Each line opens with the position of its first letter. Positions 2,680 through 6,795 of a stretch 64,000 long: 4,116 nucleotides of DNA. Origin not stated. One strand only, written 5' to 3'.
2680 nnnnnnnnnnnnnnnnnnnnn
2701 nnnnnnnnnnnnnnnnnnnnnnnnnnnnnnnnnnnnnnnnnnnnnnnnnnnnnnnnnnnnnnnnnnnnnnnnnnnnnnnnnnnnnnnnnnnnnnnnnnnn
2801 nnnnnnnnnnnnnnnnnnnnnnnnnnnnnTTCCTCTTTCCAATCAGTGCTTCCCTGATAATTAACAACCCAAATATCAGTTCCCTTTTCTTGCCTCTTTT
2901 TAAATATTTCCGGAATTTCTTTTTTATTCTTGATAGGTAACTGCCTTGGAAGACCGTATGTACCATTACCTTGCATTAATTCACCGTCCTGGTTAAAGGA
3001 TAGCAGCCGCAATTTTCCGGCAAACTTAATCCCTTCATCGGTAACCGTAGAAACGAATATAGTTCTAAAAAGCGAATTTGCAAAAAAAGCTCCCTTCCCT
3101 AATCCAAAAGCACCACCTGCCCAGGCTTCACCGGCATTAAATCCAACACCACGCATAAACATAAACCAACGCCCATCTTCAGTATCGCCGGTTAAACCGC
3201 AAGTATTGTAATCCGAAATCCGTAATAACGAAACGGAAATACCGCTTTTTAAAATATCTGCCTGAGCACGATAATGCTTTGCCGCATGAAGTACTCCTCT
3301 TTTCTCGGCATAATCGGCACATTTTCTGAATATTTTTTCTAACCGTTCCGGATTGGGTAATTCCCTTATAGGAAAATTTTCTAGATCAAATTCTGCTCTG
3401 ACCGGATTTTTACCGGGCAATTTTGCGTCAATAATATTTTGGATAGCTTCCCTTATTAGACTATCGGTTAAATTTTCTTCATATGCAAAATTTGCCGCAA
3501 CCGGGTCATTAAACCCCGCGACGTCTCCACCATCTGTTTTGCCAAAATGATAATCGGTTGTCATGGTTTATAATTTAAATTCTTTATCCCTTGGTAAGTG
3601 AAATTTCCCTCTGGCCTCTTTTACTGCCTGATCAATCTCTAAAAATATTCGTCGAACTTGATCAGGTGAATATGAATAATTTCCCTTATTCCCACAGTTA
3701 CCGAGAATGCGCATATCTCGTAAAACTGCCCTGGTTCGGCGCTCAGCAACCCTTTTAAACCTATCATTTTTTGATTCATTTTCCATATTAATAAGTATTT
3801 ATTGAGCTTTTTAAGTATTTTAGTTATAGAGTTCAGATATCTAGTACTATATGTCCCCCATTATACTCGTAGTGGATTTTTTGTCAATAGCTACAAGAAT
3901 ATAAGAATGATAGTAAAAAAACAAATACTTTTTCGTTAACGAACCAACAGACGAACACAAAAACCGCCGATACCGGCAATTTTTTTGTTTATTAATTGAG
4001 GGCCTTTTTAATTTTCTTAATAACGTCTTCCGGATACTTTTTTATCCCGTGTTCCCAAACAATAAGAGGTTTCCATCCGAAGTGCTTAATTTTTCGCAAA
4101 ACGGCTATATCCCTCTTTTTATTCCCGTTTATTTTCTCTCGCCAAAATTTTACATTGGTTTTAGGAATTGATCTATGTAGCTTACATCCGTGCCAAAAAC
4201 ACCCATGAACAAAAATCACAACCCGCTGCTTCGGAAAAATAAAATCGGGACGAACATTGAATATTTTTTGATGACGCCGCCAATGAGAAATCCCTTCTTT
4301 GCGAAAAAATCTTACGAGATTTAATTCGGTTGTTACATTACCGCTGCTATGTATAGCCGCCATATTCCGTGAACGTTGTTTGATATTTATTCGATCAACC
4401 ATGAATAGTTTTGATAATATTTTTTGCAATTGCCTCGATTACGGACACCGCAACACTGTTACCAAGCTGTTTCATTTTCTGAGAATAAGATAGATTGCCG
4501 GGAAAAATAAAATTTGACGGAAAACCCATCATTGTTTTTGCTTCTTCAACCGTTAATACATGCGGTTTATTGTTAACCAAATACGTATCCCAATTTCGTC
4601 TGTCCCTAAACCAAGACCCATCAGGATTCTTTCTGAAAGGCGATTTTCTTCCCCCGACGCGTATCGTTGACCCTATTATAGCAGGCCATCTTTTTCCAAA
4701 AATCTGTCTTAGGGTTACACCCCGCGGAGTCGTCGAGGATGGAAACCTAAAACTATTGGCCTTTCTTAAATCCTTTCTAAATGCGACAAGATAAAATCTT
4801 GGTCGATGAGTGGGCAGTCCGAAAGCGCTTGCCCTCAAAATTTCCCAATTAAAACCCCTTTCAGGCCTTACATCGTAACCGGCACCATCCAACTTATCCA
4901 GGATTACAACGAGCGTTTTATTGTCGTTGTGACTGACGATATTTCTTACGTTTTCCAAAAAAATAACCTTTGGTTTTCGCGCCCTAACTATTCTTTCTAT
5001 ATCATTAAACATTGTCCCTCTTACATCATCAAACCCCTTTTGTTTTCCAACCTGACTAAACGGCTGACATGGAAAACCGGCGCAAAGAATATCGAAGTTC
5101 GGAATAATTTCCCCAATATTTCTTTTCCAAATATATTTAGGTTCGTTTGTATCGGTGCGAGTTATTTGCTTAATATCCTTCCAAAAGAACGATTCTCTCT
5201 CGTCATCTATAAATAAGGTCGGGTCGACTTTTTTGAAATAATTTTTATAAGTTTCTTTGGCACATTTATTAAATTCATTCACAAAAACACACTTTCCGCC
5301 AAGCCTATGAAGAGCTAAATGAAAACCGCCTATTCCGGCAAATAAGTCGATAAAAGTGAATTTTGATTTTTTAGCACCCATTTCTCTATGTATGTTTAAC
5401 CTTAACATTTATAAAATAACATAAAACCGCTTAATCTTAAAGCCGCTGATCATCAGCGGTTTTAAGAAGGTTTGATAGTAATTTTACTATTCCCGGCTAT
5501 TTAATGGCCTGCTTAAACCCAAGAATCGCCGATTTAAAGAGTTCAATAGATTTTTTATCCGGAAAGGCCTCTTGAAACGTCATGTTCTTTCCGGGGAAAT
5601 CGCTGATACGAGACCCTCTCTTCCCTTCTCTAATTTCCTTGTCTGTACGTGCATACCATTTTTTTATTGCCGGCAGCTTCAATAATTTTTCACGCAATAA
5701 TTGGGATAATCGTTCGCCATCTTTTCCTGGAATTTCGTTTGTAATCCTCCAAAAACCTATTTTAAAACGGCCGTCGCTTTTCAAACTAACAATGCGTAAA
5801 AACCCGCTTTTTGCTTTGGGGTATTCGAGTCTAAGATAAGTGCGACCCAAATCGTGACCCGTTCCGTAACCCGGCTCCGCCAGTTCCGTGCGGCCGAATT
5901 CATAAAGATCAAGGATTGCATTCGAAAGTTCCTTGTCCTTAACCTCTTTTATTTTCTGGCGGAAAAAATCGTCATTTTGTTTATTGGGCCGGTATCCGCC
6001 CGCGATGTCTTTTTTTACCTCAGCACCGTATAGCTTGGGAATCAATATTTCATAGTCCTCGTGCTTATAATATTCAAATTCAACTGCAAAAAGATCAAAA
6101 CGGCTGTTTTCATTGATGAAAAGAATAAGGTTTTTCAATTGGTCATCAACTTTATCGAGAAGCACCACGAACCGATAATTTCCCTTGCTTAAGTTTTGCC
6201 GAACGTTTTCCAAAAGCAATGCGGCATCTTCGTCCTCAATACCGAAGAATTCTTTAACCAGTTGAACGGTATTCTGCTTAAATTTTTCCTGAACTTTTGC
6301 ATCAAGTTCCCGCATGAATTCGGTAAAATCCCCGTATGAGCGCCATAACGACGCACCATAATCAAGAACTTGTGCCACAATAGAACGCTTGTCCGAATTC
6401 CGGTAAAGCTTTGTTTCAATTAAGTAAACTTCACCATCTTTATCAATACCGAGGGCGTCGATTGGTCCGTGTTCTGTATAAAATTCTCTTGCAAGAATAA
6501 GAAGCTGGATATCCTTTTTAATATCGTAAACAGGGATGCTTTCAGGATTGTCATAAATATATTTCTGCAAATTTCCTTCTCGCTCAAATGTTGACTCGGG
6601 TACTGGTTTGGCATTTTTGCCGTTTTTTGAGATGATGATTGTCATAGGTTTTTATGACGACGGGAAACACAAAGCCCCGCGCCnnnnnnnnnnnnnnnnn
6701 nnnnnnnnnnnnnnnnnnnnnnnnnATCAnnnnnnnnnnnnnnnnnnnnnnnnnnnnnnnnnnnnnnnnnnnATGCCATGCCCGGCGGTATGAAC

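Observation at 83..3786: Four-gene GHKL-ATPase cassette: a candidate uncharacterised defence system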

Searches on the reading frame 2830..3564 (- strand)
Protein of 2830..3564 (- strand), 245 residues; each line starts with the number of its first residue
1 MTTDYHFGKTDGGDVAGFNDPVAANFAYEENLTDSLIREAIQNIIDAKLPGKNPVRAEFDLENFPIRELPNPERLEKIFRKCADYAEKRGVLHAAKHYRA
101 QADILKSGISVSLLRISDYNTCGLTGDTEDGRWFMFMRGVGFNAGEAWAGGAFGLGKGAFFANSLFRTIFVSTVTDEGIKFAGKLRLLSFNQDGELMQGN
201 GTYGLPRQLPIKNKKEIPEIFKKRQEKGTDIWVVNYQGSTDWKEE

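Call 46: search_solved_structures(query=A5, max_evalue=10, show_alignments=3)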
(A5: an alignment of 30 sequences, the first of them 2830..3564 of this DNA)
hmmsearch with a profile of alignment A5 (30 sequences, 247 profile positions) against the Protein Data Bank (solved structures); distinct sequences matched with E-value up to 10: 4.
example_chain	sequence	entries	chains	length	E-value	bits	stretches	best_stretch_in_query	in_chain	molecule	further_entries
9b6m_A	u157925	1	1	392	0.2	14.3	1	74-143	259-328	PG1 light chain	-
9gy5_A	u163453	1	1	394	0.21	14.3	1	74-143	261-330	Catalytic domain from the BoNT-like toxin complex PG1 of Paeniclostridium ghonii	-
7y9a_A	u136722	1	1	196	0.3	13.7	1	79-147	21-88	Down Syndrome Cell Adhesion Molecules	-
3wob_A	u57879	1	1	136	7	9.2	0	151-167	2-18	hypothetical protein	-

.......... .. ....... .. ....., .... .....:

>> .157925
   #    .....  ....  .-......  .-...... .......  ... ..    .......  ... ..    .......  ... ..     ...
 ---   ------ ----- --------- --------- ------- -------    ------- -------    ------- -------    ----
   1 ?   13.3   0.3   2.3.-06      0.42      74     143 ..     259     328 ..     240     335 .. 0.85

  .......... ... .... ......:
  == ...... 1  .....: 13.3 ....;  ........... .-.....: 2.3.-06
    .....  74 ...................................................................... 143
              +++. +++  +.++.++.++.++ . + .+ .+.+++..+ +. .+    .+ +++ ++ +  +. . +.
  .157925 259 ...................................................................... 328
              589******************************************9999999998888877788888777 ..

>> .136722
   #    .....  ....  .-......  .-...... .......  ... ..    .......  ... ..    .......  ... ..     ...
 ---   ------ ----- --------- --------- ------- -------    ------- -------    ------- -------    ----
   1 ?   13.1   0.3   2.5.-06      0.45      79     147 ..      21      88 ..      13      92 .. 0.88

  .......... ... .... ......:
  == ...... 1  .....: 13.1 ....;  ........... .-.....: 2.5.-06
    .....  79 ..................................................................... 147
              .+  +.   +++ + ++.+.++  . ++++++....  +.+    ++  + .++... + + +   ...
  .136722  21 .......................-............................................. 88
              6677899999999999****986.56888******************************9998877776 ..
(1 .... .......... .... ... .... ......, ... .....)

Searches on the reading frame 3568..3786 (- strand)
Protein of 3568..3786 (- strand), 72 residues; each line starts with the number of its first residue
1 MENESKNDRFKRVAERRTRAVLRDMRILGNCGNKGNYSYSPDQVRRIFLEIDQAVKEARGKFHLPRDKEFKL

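Call 3: search_protein_families(library=pfam, proteins=[window:3568-3786:-], max_evalue=0.01)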
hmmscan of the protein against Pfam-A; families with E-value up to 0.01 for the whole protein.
window:3568-3786:- (72 aa): 0 families

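Call 4: search_protein_families(library=padloc, proteins=[window:3568-3786:-], max_evalue=0.01)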
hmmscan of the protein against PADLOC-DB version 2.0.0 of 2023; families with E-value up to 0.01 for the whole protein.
window:3568-3786:- (72 aa): 0 families

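Call 7: search_protein_families(library=ncbifam, proteins=[window:3568-3786:-], max_evalue=0.1)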
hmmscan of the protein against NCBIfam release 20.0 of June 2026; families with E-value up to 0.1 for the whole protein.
window:3568-3786:- (72 aa): 0 families

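Call 8: search_protein_families(library=phrogs, proteins=[window:3568-3786:-], max_evalue=0.1)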
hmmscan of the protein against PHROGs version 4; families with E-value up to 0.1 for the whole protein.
window:3568-3786:- (72 aa): 2 families
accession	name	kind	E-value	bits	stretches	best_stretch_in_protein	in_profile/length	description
phrog_5930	-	unknown function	0.012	16.9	1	26-62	38-74/100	-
phrog_35258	-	unknown function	0.026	16.2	1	3-64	22-84/113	-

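Call 110: search_solved_structures(query=A8, max_evalue=5)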
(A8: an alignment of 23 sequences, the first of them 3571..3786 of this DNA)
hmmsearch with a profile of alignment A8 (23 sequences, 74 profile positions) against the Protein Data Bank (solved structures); distinct sequences matched with E-value up to 5: 54.
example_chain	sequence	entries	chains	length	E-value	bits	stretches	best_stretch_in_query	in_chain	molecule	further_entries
7unh_A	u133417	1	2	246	0.0073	19.2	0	14-70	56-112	SP2 designed chlorophyll dimer protein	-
7uni_A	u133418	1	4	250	0.009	18.9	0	14-70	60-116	SP2-ZnPPaM designed chlorophyll dimer protein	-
1yke_A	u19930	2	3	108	0.071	16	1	21-59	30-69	RNA polymerase II mediator complex protein MED7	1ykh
5oqm_i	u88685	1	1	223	0.25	14.3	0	21-59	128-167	Mediator of RNA polymerase II transcription subunit 7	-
5sva_U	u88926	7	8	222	0.25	14.3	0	21-59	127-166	Mediator of RNA polymerase II transcription subunit 7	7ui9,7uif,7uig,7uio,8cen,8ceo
5w42_B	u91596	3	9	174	0.27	14.2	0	41-68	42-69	Hemagglutinin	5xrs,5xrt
5tuk_A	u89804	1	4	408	0.28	14.1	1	11-37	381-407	Tetracycline destructase Tet(51)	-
2j4r_A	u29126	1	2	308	0.5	13.3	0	3-26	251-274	EXOPOLYPHOSPHATASE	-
1t6c_A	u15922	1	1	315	0.54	13.2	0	3-26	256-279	exopolyphosphatase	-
4h32_B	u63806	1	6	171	0.62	13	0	27-57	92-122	Hemagglutinin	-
6n4f_B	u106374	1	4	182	0.65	13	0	27-57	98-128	Hemagglutinin HA2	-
8tj6_B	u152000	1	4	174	0.83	12.6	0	27-57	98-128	Hemagglutinin HA2 chain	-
8tj8_B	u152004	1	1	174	0.84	12.6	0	27-57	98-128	Hemagglutinin HA2 chain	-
9yoi_D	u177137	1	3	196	0.91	12.5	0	27-57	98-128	Hemagglutinin HA2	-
1qu1_A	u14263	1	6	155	0.92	12.5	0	27-58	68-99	PROTEIN (INFLUENZA RECOMBINANT HA2 CHAIN)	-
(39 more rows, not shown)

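Call 111: search_protein_families(library=pfam, alignment_id=A8, max_evalue=1)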
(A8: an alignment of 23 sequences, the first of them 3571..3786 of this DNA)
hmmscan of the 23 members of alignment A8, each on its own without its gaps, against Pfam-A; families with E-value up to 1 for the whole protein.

A. member 1, window:3571-3786:- (72 aa): 0 families

B. families by the number of members that match (of 23 scanned): 27 families (the first 25 are shown)
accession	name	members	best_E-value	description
PF07820.17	TraC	3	0.038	TraC-like protein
PF13643.11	DUF4145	3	0.086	Domain of unknown function (DUF4145)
PF06424.17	PRP1_N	2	0.0047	PRP1 splicing factor, N-terminal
PF16526.10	CLZ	1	0.0015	C-terminal leucine zipper domain of cyclic nucleotide-gated channels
PF22450.1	CagL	1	0.01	T4SS protein CagL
PF21329.2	CYP38_PsbQ-like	1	0.011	Peptidyl-prolyl cis-trans isomerase CYP38-like, PsbQ-like domain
PF05698.19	Trigger_C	1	0.012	Bacterial trigger factor protein (TF) C-terminus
PF22459.2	PrgX_C_TPR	1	0.015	Pheromone cCF10 receptor, C-terminal TPR region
PF11338.13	DUF3140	1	0.025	Protein of unknown function (DUF3140)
PF08181.16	DegQ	1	0.031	DegQ (SacQ) family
PF16888.10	YwqH-like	1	0.036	YwqH-like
PF01322.25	Cytochrom_C_2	1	0.037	Cytochrome C'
PF07439.16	DUF1515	1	0.042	Protein of unknown function (DUF1515)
PF22515.2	DUF6996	1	0.056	Domain of unknown function (DUF6996)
PF04871.18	Uso1_p115_C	1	0.057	Uso1 / p115 like vesicle tethering protein, C terminal region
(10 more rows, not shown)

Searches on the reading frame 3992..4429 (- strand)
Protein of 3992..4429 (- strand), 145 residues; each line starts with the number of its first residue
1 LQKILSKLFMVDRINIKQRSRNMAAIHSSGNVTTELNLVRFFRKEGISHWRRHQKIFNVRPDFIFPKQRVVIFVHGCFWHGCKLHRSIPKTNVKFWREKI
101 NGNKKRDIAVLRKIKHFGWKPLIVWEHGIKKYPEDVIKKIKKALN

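Call 3: search_protein_families(library=pfam, proteins=[window:3992-4429:-], max_evalue=0.01)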
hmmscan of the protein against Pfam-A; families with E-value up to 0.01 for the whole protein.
window:3992-4429:- (145 aa): 1 family
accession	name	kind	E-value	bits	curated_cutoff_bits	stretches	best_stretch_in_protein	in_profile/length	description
PF03852.21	Vsr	-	1e-17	64.2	27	1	12-83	2-71/74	DNA mismatch endonuclease Vsr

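Call 4: search_protein_families(library=padloc, proteins=[window:3992-4429:-], max_evalue=0.01)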
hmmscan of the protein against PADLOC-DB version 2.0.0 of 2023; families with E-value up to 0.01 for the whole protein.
window:3992-4429:- (145 aa): 1 family
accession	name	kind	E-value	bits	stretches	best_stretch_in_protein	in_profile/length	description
PDLC03397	Vsr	-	5.1e-21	73.4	1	12-130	3-120/156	Type II nicking endonuclease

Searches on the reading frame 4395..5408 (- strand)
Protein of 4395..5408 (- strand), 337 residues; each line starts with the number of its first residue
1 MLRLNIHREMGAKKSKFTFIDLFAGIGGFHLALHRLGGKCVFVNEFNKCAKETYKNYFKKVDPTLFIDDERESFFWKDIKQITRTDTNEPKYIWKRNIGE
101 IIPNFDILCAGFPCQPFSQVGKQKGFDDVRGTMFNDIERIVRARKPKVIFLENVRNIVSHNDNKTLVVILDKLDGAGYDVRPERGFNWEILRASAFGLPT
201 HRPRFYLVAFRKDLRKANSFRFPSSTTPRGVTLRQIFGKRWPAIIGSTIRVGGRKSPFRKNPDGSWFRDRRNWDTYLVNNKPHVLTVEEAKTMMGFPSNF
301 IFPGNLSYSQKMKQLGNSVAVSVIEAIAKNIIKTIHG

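Call 3: search_protein_families(library=pfam, proteins=[window:4395-5408:-], max_evalue=0.01)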
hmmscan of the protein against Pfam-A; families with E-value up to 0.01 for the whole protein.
window:4395-5408:- (337 aa): 1 family
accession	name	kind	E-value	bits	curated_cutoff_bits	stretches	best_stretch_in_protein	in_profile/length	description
PF00145.23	DNA_methylase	-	1.5e-72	245.2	22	2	17-239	1-195/324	C-5 cytosine-specific DNA methylase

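Call 4: search_protein_families(library=padloc, proteins=[window:4395-5408:-], max_evalue=0.01)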
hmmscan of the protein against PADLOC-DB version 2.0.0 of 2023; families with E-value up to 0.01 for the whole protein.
window:4395-5408:- (337 aa): 62 families (the best 25 are shown)
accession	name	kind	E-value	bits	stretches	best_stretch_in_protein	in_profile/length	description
PDLC03272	MTase_II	-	3e-87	291.4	2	11-237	69-261/407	Type II methyltransferase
PDLC03361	MTase_II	-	2.8e-72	242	2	12-225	82-297/455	Type II methyltransferase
PDLC03378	MTase_II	-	1e-55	187.4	2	16-236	2-194/344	Type II methyltransferase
PDLC00034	DruM2|DruM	-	8.4e-51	170.8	2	12-213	3-189/457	DNA cytosine methylase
PDLC03217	MTase_II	-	1.2e-50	170.7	3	100-214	440-548/703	Type II methyltransferase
PDLC02653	DrmMII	-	2.4e-48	162.8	3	98-224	59-183/333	DrmMII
PDLC00026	DruM2|DruM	-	3.2e-45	153.1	2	15-237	3-195/336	DNA cytosine methylase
PDLC03716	oMTase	-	3.2e-45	152.8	3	102-227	96-217/349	orphan methyltransferase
PDLC03733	oMTase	-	1.2e-44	150.9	2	16-221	90-299/476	orphan methyltransferase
PDLC03234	MTase_II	-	1.9e-44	150.5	2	15-227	3-187/375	Type II methyltransferase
PDLC03242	MTase_II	-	3.5e-43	146.1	3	101-237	157-286/409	Type II methyltransferase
PDLC03326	MTase_II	-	8.1e-41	138.5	2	15-217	3-182/412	Type II methyltransferase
PDLC03269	MTase_II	-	9.2e-36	121.8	2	16-226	3-180/437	Type II methyltransferase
PDLC00033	DruM2|DruM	-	1.8e-35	120.9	2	8-214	13-194/368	DNA cytosine methylase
PDLC03286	MTase_II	-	3.6e-34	116.2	1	18-218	2-176/185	Type II methyltransferase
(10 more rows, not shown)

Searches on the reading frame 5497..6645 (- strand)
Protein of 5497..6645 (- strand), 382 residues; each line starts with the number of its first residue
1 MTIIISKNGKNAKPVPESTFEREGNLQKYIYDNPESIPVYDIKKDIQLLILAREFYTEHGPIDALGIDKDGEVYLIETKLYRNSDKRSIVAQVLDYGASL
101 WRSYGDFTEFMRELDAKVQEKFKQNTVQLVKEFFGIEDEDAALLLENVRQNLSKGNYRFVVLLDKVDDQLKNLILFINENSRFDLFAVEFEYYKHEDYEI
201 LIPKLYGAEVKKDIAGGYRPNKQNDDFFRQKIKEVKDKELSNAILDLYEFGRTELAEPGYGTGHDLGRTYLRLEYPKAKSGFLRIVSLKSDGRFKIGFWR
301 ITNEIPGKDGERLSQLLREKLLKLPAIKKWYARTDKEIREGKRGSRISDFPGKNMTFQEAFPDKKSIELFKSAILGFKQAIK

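Call 3: search_protein_families(library=pfam, proteins=[window:5497-6645:-], max_evalue=0.01)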
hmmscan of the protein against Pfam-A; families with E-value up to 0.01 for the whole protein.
window:5497-6645:- (382 aa): 0 families

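Call 4: search_protein_families(library=padloc, proteins=[window:5497-6645:-], max_evalue=0.01)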
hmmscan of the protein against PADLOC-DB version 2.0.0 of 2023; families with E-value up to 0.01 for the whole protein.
window:5497-6645:- (382 aa): 6 families
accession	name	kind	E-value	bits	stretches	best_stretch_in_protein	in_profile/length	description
PDLC04916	PDC-S11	-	1.6e-15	55.1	1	7-204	9-181/358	-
PDLC04915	PDC-S11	-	2.3e-09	35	1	47-200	44-187/379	-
PDLC04944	PDC-S18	-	2.6e-09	34.8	1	3-97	3-89/307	-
PDLC04913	PDC-S11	-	4.8e-06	23.9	1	18-150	22-147/375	-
PDLC04946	PDC-S18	-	1.9e-05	21.9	1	8-122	27-134/365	-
PDLC04824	PDC-S02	-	0.00057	17.2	1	40-96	202-256/308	-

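Call 7: search_protein_families(library=ncbifam, proteins=[window:5497-6645:-], max_evalue=0.1)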
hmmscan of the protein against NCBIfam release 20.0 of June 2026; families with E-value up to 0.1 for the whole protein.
window:5497-6645:- (382 aa): 1 family
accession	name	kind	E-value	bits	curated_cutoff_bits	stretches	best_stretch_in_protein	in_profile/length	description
NF003270.0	PRK04247.1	equivalog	2.1e-05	23.7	216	1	21-100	128-198/250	endonuclease NucS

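Call 8: search_protein_families(library=phrogs, proteins=[window:5497-6645:-], max_evalue=0.1)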
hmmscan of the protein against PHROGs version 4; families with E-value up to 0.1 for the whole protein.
window:5497-6645:- (382 aa): 0 families
